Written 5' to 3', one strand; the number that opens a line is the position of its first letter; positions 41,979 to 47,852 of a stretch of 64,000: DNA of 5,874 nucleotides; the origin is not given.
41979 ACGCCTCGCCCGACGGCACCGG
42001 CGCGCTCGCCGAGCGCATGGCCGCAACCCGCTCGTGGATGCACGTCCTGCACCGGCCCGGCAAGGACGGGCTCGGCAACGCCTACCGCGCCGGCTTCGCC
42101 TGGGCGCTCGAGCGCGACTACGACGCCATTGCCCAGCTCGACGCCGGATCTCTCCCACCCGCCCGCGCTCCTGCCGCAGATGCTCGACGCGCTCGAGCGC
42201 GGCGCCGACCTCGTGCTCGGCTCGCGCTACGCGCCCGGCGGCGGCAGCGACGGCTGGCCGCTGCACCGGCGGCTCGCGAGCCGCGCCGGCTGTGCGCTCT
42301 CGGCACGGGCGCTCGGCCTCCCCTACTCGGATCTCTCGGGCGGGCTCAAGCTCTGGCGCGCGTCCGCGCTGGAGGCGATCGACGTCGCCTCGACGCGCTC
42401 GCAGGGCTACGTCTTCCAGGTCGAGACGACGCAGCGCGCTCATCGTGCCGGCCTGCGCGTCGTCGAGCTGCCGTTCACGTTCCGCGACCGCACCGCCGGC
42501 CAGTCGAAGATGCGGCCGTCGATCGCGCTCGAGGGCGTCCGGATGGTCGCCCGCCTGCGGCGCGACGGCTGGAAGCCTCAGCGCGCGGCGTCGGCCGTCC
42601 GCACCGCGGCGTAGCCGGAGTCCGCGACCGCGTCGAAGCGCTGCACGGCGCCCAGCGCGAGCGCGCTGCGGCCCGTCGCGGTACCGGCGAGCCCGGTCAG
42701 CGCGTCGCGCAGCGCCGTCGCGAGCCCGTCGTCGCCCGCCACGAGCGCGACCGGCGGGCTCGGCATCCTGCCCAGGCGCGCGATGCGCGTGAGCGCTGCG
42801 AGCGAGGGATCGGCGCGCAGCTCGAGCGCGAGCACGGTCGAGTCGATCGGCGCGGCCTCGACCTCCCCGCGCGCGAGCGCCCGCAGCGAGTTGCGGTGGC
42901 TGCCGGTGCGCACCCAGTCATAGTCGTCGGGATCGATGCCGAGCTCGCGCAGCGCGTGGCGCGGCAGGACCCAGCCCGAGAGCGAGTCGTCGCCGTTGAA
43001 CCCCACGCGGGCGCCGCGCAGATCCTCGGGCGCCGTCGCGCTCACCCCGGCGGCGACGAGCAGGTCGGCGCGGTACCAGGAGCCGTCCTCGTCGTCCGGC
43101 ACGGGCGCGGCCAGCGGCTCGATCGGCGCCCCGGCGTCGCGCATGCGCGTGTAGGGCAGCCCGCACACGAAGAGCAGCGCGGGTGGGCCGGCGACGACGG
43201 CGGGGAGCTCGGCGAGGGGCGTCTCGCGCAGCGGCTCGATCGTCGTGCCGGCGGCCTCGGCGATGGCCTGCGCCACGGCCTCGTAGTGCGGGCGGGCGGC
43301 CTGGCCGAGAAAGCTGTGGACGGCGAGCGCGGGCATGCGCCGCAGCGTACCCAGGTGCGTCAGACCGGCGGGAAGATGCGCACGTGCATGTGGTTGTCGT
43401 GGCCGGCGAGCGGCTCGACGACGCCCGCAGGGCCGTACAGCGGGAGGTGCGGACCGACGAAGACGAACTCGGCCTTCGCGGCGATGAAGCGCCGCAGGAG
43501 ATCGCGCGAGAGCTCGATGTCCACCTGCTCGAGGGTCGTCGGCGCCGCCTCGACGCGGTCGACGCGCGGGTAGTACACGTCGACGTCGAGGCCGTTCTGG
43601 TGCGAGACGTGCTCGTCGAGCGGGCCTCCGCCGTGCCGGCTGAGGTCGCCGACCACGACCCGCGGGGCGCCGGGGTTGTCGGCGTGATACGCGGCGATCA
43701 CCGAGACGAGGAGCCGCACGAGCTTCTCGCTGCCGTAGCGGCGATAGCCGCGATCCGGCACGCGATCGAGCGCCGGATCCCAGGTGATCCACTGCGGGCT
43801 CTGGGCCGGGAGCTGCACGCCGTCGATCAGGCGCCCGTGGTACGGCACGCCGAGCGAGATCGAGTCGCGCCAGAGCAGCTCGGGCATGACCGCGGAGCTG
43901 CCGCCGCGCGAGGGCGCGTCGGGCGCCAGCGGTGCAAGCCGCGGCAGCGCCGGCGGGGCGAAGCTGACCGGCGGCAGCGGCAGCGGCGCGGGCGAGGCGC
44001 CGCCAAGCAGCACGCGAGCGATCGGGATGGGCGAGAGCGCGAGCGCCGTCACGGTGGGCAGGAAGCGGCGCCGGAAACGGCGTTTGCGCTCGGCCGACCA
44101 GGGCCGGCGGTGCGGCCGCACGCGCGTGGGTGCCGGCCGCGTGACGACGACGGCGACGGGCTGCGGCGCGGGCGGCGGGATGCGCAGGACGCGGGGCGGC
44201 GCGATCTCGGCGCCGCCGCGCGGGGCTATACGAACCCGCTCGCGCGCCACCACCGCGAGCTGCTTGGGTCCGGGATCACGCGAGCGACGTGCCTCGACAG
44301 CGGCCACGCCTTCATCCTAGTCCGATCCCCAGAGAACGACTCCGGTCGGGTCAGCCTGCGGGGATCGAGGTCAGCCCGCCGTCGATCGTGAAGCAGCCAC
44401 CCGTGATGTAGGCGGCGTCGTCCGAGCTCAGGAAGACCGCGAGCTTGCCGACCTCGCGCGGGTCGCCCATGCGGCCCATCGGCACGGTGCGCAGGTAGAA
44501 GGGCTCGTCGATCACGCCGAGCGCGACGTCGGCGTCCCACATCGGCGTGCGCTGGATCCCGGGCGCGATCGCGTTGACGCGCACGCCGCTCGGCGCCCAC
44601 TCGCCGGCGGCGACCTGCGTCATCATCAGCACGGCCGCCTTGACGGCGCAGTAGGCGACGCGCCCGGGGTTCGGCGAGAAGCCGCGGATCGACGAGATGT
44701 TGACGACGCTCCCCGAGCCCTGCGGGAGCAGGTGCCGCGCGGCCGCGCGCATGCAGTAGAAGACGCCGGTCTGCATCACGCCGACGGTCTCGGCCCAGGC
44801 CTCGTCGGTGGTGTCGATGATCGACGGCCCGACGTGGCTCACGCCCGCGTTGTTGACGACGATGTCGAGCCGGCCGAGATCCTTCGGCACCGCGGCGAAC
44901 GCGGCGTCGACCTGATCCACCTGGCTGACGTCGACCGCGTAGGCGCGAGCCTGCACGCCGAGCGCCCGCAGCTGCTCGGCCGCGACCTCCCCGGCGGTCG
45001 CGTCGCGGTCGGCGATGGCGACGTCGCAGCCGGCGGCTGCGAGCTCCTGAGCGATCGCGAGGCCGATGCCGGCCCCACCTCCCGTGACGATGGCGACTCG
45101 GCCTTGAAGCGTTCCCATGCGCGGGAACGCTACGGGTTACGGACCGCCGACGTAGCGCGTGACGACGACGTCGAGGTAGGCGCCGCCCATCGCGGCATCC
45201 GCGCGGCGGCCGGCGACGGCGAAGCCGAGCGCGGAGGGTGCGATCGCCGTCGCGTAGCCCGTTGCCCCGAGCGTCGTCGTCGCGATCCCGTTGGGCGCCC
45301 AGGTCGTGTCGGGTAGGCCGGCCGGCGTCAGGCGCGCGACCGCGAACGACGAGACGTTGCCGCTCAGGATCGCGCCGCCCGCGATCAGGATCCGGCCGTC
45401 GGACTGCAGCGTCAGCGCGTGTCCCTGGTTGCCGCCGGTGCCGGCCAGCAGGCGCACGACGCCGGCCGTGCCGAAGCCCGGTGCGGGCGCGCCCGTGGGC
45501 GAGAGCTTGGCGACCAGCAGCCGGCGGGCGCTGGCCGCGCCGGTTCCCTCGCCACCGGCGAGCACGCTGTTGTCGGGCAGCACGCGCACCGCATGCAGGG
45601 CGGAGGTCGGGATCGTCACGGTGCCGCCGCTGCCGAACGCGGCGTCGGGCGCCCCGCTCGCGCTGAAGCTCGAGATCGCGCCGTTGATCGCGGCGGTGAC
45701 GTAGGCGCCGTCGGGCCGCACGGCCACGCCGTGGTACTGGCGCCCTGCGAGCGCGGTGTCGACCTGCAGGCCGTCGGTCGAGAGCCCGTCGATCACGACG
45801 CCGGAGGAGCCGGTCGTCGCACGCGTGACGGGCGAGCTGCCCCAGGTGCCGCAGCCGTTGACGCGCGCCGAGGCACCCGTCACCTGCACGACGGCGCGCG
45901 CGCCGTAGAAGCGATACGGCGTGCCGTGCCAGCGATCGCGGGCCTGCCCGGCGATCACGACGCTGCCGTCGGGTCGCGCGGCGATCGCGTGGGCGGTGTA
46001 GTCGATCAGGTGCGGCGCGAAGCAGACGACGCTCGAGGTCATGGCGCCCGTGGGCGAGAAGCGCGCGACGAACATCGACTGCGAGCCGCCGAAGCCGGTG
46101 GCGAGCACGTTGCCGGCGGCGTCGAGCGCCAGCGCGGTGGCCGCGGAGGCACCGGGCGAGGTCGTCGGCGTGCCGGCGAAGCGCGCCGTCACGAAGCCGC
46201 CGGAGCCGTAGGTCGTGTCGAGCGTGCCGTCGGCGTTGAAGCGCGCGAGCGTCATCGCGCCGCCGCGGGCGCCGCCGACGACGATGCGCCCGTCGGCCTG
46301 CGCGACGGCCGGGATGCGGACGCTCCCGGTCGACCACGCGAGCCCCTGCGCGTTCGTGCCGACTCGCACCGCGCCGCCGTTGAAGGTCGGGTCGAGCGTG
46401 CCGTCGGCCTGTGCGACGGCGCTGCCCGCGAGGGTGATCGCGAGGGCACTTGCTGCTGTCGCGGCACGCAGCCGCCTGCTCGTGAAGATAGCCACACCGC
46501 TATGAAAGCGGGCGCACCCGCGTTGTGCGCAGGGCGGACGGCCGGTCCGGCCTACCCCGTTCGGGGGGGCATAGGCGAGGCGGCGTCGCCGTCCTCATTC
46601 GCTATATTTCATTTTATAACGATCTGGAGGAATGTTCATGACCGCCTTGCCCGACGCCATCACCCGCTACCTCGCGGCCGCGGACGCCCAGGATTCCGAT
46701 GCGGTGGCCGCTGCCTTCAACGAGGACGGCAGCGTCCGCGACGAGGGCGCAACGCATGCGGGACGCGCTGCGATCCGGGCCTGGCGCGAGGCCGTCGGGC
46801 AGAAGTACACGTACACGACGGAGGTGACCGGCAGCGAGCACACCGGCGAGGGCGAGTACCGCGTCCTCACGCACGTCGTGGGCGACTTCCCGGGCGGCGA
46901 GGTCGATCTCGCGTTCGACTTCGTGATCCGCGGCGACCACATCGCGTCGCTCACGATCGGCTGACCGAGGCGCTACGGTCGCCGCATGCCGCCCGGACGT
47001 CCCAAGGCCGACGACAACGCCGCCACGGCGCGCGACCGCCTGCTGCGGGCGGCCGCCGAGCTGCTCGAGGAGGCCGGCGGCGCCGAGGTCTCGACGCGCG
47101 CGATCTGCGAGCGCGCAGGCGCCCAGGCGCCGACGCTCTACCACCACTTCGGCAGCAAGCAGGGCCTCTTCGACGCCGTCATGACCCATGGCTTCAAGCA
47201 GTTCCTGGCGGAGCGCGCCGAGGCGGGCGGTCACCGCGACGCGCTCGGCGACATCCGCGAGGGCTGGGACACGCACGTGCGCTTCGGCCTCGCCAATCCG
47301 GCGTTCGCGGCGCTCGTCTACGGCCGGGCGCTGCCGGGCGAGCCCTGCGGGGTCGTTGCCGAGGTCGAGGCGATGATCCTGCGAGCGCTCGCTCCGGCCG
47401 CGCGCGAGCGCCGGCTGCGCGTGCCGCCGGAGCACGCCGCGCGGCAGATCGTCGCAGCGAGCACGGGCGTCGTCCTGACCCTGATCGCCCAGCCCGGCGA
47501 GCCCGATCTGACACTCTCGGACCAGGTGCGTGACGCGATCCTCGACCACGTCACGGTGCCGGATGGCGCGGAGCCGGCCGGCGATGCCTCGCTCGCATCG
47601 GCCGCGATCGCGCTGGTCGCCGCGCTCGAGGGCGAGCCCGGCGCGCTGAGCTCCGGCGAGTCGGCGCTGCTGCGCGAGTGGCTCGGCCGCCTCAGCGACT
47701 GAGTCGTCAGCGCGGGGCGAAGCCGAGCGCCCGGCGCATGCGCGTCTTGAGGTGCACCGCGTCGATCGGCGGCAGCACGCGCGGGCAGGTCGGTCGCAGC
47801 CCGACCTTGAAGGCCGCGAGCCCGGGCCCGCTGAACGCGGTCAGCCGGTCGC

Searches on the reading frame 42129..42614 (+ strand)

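Call 57: search_protein_families(library=pfam, proteins=[window:42129-42614:+], max_evalue=0.0001)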
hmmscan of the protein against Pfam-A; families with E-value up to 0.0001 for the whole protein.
window:42129-42614:+ (161 aa): 1 family
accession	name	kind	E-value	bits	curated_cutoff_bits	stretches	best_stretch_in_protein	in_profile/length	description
PF00535.33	Glycos_transf_2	-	6.2e-06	26.7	23.3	1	7-83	88-166/168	Glycosyl transferase family 2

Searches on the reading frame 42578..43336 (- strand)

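Call 57: search_protein_families(library=pfam, proteins=[window:42578-43336:-], max_evalue=0.0001)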
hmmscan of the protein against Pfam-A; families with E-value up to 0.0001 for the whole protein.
window:42578-43336:- (252 aa): 2 families
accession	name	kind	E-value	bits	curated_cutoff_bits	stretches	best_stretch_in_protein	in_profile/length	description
PF12974.12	Phosphonate-bd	-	1.4e-30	106.9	27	1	17-242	15-242/242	ABC transporter, phosphonate, periplasmic substrate-binding protein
PF09084.16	NMT1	-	6.2e-05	23.4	20.5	1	96-174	81-157/216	NMT1/THI5 like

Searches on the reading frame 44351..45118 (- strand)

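Call 57: search_protein_families(library=pfam, proteins=[window:44351-45118:-], max_evalue=0.0001)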
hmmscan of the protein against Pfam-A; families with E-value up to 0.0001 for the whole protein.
window:44351-45118:- (255 aa): 4 families
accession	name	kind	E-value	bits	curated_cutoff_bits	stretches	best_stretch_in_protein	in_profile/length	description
PF13561.12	adh_short_C2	-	5e-62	210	27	1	16-250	6-236/236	Enoyl-(Acyl carrier protein) reductase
PF00106.31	adh_short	-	1.4e-56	191.6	26.6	1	7-195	1-188/195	short chain dehydrogenase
PF08659.16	KR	-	1.4e-13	51.6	22.6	1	10-161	4-154/180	KR domain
PF01370.27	Epimerase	-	5e-07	29.8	20.9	1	10-140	2-120/240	NAD dependent epimerase/dehydratase family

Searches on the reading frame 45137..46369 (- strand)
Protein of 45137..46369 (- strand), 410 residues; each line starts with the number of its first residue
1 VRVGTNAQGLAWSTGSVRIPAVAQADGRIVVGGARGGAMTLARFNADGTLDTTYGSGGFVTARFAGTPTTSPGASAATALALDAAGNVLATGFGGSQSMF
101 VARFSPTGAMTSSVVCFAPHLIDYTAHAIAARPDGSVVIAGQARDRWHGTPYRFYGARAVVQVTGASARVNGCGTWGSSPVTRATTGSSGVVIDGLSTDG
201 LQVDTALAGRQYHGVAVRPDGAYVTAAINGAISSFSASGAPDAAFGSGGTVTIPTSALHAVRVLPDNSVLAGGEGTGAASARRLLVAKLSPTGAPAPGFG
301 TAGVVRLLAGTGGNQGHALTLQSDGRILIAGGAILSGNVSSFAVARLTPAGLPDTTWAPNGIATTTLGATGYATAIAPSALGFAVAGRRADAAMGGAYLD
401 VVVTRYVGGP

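Call 58: search_protein_families(library=pfam, proteins=[window:45137-46369:-], max_evalue=0.0001)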
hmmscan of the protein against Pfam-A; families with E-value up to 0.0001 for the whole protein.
window:45137-46369:- (410 aa): 1 family
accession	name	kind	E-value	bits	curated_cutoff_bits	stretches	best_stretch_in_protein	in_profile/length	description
PF17164.10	DUF5122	-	4.5e-23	81.6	27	2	24-53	1-35/36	Domain of unknown function (DUF5122) beta-propeller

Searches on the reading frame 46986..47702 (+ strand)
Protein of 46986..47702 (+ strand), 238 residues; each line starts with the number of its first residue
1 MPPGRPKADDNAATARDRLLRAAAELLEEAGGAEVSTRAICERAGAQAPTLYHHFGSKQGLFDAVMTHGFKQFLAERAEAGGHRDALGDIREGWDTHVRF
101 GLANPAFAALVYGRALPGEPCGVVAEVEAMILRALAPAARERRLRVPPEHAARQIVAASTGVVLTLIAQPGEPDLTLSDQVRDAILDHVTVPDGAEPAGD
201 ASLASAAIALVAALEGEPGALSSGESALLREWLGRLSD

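Call 57: search_protein_families(library=pfam, proteins=[window:46986-47702:+], max_evalue=0.0001)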
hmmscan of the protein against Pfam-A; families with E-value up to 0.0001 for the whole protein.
window:46986-47702:+ (238 aa): 1 family
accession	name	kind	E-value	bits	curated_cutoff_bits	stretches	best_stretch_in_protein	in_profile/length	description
PF00440.29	TetR_N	-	5.4e-16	58.5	24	1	19-65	1-47/47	Bacterial regulatory proteins, tetR family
